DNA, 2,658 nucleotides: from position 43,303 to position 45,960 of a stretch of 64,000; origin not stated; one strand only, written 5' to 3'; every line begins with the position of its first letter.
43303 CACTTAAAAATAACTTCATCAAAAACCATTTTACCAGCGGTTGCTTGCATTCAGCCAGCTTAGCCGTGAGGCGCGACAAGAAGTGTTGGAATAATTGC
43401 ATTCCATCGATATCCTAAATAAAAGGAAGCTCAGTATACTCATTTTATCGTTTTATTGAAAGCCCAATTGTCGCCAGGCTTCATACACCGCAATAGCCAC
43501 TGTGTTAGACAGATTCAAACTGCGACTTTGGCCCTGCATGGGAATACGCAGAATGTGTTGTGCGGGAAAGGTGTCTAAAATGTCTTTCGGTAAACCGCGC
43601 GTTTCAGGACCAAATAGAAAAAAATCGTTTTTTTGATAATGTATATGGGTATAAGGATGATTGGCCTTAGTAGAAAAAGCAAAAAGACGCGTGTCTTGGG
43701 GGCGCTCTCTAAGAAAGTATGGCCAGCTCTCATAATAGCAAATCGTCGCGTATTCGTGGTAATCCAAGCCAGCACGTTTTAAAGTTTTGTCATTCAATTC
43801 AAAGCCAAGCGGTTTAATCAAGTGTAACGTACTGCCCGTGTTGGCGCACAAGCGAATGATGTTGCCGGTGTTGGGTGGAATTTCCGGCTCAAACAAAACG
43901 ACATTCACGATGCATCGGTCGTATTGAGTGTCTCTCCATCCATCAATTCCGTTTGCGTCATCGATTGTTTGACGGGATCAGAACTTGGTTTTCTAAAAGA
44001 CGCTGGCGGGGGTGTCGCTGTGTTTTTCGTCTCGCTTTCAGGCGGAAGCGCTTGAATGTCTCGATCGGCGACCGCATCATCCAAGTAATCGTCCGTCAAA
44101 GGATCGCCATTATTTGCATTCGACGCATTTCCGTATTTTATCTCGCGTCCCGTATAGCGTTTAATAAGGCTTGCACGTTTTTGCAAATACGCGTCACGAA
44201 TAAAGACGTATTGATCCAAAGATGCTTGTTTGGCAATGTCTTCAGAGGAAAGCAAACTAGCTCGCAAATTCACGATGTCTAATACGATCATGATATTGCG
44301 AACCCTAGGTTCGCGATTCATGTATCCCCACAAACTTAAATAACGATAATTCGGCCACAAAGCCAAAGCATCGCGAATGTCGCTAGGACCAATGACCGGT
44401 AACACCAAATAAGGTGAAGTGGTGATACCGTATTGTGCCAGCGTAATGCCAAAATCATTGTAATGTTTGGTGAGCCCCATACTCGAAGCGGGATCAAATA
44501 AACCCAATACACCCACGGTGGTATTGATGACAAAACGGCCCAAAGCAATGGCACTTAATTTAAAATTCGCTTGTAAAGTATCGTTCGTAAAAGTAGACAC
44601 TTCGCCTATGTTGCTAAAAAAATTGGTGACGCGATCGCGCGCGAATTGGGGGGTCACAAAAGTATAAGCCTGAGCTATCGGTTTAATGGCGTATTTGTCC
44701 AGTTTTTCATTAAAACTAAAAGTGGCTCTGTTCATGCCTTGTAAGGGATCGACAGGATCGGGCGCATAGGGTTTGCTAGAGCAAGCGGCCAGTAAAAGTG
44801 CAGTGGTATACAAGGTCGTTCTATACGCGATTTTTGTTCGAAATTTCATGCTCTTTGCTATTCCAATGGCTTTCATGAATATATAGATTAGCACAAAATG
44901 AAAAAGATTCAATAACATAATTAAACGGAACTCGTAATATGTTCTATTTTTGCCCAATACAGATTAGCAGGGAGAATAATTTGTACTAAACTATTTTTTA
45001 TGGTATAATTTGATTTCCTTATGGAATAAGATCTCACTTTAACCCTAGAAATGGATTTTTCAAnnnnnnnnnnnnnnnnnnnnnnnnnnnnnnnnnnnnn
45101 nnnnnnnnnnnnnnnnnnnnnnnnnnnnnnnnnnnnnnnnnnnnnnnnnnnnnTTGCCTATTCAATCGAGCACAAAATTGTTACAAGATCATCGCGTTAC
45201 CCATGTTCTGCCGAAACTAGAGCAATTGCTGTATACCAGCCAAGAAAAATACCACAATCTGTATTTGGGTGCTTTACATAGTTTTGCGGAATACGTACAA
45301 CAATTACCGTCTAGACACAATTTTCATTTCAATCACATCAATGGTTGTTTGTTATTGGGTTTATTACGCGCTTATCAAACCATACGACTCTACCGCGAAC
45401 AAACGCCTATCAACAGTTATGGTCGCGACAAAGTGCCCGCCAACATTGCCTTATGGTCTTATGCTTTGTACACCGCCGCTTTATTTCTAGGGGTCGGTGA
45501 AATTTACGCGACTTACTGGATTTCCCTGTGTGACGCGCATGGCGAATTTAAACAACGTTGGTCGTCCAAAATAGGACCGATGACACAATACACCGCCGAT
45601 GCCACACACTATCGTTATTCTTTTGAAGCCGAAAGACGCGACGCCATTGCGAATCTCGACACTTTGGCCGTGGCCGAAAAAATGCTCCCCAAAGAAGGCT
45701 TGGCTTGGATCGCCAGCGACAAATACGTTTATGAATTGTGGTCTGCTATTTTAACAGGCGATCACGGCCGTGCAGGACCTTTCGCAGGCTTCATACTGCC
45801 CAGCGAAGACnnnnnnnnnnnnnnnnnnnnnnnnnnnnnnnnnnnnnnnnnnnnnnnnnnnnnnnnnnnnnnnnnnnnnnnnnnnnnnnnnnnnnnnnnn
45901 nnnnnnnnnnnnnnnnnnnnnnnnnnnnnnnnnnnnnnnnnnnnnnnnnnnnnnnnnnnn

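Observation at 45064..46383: TraI_2-like (ICE relaxase HD-domain) protein with degenerate catalytic histidines, stranded between mlaA and lptD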

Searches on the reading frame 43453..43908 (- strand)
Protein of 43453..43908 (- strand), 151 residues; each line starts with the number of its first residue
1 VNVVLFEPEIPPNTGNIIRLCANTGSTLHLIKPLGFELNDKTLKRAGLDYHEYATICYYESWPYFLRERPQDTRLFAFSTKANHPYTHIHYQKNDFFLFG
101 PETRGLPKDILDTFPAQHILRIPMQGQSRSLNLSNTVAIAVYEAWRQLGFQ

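Call 51: search_protein_families(library=pfam, proteins=[window:43453-43908:-], max_evalue=0.00001)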
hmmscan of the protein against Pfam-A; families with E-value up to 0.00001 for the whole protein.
window:43453-43908:- (151 aa): 1 family
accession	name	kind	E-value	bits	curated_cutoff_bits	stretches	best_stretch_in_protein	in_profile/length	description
PF00588.24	SpoU_methylase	-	8.6e-34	117.1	29.7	1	2-142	3-142/142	SpoU rRNA Methylase family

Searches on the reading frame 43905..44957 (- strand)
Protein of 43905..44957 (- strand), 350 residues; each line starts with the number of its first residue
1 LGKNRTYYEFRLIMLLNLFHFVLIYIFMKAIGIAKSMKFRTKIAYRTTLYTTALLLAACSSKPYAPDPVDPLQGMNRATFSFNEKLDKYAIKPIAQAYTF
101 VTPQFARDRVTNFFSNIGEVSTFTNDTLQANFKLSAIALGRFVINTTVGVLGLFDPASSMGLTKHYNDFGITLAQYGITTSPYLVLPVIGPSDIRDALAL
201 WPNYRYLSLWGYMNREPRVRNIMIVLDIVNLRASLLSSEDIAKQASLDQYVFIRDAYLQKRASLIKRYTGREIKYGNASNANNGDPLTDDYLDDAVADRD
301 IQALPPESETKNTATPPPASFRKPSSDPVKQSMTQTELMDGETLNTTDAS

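Call 51: search_protein_families(library=pfam, proteins=[window:43905-44957:-], max_evalue=0.00001)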
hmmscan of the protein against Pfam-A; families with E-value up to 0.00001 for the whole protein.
window:43905-44957:- (350 aa): 1 family
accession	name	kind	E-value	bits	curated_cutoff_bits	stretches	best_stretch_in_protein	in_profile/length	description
PF04333.18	MlaA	-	2.4e-68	230.1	25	1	69-262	2-193/195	MlaA lipoprotein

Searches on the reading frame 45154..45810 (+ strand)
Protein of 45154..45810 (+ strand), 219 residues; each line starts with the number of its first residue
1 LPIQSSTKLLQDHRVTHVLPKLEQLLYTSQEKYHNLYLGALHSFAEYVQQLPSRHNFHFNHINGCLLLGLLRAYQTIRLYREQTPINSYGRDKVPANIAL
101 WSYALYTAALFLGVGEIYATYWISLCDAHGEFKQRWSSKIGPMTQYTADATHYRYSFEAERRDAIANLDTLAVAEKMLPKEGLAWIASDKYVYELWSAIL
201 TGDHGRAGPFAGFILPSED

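Call 30: search_dna_similar(query=window:45154-45810:+, collection=plasmids, mode=protein, max_evalue=0.001, max_rows=25)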
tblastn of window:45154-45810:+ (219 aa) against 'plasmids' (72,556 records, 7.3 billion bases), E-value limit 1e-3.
Records with a match: 23; places in all: 23; records where one place covers at least 80% of the query: 22.
Best place of each record, by identity: <60% 23.
By first word of the organism name: Aeromonas 14; Stutzerimonas 4; Shewanella 3; Pseudomonas 1; Legionella 1.
By predicted mobility (MOB-suite, as given by PLSDB): mobilizable 16; non-mobilizable 5; conjugative 2.
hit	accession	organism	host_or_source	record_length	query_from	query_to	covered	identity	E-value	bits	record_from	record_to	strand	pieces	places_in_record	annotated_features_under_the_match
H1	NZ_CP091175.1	Stutzerimonas stutzeri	cell culture,wwtp active sludge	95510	1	218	100%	25.6%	5e-9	62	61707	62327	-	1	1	mobH: MobH family relaxase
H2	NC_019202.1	Pseudomonas aeruginosa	airways of a cystic fibrosis patient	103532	5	218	98%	26.0%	3e-4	48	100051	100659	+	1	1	mobH: MobH family relaxase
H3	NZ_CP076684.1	Stutzerimonas zhaodongensis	isolated microorganism,Ocean water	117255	1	218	100%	25.1%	2e-8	61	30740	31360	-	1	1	mobH: MobH family relaxase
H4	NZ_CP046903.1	Stutzerimonas stutzeri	cell culture,particulate matter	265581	1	218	100%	25.1%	5e-8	60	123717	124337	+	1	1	mobH: MobH family relaxase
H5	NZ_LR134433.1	Legionella adelaidensis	environmental,Cooling tower water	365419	3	218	99%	24.4%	1e-14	79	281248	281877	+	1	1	TraI domain-containing protein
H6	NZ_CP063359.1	Stutzerimonas stutzeri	Homo sapiens,Cerebrospinal ...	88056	1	218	100%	23.8%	1e-6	56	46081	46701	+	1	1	mobH: MobH family relaxase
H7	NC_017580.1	Shewanella baltica OS117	-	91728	31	202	79%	25.9%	6e-5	50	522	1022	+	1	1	mobH: MobH family relaxase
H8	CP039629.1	Aeromonas caviae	sludge,cell culture,sludge from ...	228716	4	202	91%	22.1%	5e-7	57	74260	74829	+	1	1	TraI domain-containing protein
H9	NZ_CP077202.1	Aeromonas sp. FDAARGOS 1402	-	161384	4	202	91%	22.1%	7e-7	56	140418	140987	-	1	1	TraI domain-containing protein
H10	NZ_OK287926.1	Aeromonas caviae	-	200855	4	202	91%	22.1%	7e-7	56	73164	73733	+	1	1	TraI domain-containing protein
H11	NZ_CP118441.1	Aeromonas caviae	Homo sapiens,cell culture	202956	4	202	91%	22.1%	7e-7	56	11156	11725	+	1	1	TraI domain-containing protein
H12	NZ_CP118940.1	Aeromonas caviae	Homo sapiens,cell culture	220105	4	202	91%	22.1%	7e-7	56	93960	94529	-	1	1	TraI domain-containing protein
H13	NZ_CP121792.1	Aeromonas caviae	Homo sapiens,plasma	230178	4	202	91%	22.1%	7e-7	56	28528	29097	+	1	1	TraI domain-containing protein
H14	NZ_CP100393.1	Aeromonas caviae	bile,bile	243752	4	202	91%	22.1%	7e-7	56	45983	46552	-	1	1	TraI domain-containing protein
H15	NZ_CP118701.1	Aeromonas hydrophila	Homo sapiens,cell culture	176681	4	202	91%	22.1%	8e-7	56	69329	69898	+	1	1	TraI domain-containing protein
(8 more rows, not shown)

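Call 31: get_annotated_region(hit=H1, flank=4000)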
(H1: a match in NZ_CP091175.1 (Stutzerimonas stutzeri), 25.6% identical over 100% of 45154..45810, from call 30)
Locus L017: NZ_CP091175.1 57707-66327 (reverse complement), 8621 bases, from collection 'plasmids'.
description: Stutzerimonas stutzeri strain XX1 plasmid unnamed, complete sequence
organism: Stutzerimonas stutzeri (NCBI taxid 316)
taxonomy: Bacteria; Pseudomonadota; Gammaproteobacteria; Pseudomonadales; Pseudomonadaceae; Stutzerimonas; Stutzerimonas stutzeri
host: -; source: cell culture,wwtp active sludge; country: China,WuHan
typing (MOB-suite, as given by PLSDB): non-mobilizable
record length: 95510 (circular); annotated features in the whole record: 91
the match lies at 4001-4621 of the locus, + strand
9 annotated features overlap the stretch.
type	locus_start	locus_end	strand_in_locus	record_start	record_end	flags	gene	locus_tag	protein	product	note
CDS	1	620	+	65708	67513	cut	-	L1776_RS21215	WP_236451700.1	N-6 DNA methylase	GO:0006306 - DNA methylation [Evidence IEA]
CDS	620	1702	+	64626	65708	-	-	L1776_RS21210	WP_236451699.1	BsuBI/PstI family type II restriction endonuclease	GO:0009307 - DNA restriction-modification system [Evidence IEA]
CDS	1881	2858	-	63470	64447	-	-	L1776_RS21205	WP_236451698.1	tyrosine-type recombinase/integrase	GO:0015074 - DNA integration [Evidence IEA]; GO:0006310 - DNA recombination [Evidence IEA]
CDS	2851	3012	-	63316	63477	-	-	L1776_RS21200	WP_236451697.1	hypothetical protein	-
CDS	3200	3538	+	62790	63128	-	-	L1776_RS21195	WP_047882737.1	DUF3742 family protein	-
CDS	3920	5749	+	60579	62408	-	mobH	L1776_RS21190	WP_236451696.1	MobH family relaxase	-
CDS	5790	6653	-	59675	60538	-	-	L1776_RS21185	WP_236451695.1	DUF6685 family protein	-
CDS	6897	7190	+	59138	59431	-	-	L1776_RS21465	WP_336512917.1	SOS response-associated peptidase family protein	GO:0006974 - DNA damage response [Evidence IEA]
CDS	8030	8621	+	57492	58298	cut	-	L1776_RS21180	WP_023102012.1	hypothetical protein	-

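Call 32: get_annotated_region(hit=H5, flank=6000)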
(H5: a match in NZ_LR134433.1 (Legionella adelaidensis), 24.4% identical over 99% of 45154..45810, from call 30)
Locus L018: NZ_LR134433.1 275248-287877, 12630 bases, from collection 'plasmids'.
description: Legionella adelaidensis strain NCTC12735 plasmid 24, complete sequence
organism: Legionella adelaidensis (NCBI taxid 45056)
taxonomy: Bacteria; Pseudomonadota; Gammaproteobacteria; Legionellales; Legionellaceae; Legionella; Legionella adelaidensis
host: -; source: environmental,Cooling tower water; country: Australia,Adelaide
typing (MOB-suite, as given by PLSDB): mobilizable; relaxase MOBH
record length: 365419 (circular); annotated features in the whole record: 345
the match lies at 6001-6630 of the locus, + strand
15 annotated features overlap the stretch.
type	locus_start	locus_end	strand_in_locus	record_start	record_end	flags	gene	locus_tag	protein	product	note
CDS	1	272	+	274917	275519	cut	-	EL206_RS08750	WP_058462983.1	LysE family transporter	GO:0006865 - amino acid transport [Evidence IEA]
CDS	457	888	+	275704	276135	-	-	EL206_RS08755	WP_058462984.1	DUF1841 family protein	-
CDS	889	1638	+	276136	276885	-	ubiE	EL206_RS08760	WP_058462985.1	bifunctional demethylmenaquinone methyltransferase/2-methoxy-6-polyprenyl-1,4-benzoquinol methylase UbiE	-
CDS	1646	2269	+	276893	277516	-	-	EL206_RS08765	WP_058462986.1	SCP2 sterol-binding domain-containing protein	-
CDS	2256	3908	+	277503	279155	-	ubiB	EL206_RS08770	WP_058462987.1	ubiquinone biosynthesis regulatory protein kinase UbiB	GO:0006744 - ubiquinone biosynthetic process [Evidence IEA]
CDS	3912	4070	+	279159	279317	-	tatA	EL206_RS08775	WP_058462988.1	twin-arginine translocase TatA/TatE family subunit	GO:0015628 - protein secretion by the type II secretion system [Evidence IEA]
CDS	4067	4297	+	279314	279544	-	-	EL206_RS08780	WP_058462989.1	twin-arginine translocase TatA/TatE family subunit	-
CDS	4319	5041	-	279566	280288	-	tatC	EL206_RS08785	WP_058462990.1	twin-arginine translocase subunit TatC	GO:0015628 - protein secretion by the type II secretion system [Evidence IEA]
CDS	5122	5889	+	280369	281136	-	rsmA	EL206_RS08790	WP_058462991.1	16S rRNA (adenine(1518)-N(6)/adenine(1519)-N(6))- dimethyltransferase RsmA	-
CDS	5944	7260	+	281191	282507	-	-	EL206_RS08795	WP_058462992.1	TraI domain-containing protein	-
CDS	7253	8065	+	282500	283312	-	-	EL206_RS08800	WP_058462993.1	symmetrical bis(5'-nucleosyl)-tetraphosphatase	-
CDS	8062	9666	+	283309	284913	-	-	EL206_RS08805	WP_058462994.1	TolC family protein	GO:0055085 - transmembrane transport [Evidence IEA]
CDS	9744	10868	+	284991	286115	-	-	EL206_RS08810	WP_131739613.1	efflux RND transporter periplasmic adaptor subunit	-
CDS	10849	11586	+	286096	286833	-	-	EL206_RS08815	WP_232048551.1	ABC transporter ATP-binding protein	-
CDS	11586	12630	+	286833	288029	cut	-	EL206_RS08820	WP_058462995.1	ABC transporter permease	-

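Call 33: get_annotated_region(hit=H2, flank=3500)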
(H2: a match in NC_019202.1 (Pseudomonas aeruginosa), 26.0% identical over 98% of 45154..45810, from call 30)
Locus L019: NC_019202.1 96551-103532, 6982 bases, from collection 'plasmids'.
description: Pseudomonas aeruginosa plasmid pKLC102, complete sequence
organism: Pseudomonas aeruginosa (NCBI taxid 287)
taxonomy: Bacteria; Pseudomonadota; Gammaproteobacteria; Pseudomonadales; Pseudomonadaceae; Pseudomonas; Pseudomonas aeruginosa
host: -; source: airways of a cystic fibrosis patient; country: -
typing (MOB-suite, as given by PLSDB): conjugative; replicon rep_cluster_322; relaxase MOBH; mating-pair formation MPF_G
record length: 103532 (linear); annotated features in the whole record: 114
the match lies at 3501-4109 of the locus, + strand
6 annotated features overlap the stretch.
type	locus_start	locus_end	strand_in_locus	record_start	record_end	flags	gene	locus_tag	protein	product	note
CDS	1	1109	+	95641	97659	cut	-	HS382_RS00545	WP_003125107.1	class I SAM-dependent methyltransferase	-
CDS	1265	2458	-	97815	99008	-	-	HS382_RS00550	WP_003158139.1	fatty acid desaturase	GO:0006629 - lipid metabolic process [Evidence IEA]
CDS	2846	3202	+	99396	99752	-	-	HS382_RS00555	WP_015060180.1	hypothetical protein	-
CDS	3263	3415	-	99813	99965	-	-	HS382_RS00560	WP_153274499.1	hypothetical protein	-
CDS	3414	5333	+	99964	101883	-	mobH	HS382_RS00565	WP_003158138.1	MobH family relaxase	-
CDS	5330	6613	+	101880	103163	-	-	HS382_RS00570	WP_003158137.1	site-specific integrase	GO:0015074 - DNA integration [Evidence IEA]; GO:0006310 - DNA recombination [Evidence IEA]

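Call 36: search_protein_families(library=pfam, proteins=[L018:5944-7257:+, L019:3414-5330:+, L017:3920-5746:+], max_evalue=0.01)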
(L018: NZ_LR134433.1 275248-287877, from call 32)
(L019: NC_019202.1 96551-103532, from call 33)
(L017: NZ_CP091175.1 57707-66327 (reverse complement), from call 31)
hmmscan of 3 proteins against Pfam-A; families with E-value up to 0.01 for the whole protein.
L018:5944-7257:+ (438 aa): 2 families
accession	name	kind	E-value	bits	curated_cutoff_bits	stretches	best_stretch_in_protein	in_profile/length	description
PF07515.17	TraI_2_C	-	4.4e-17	62.7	27.3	1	272-377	2-121/126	Putative conjugal transfer nickase/helicase TraI C-term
PF07514.17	TraI_2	-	5.9e-17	62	23.9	1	22-238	6-227/324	Putative helicase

L019:3414-5330:+ (639 aa): 2 families
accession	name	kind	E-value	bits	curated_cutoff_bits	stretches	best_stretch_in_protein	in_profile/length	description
PF07514.17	TraI_2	-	3.6e-125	417.6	23.9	1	30-338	6-324/324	Putative helicase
PF07515.17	TraI_2_C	-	2.3e-41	141.2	27.3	1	507-629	2-125/126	Putative conjugal transfer nickase/helicase TraI C-term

L017:3920-5746:+ (609 aa): 2 families
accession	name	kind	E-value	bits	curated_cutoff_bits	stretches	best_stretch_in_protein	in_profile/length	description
PF07514.17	TraI_2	-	7.6e-118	393.6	23.9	1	31-339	6-324/324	Putative helicase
PF07515.17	TraI_2_C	-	2.7e-47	160.4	27.3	1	480-601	2-125/126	Putative conjugal transfer nickase/helicase TraI C-term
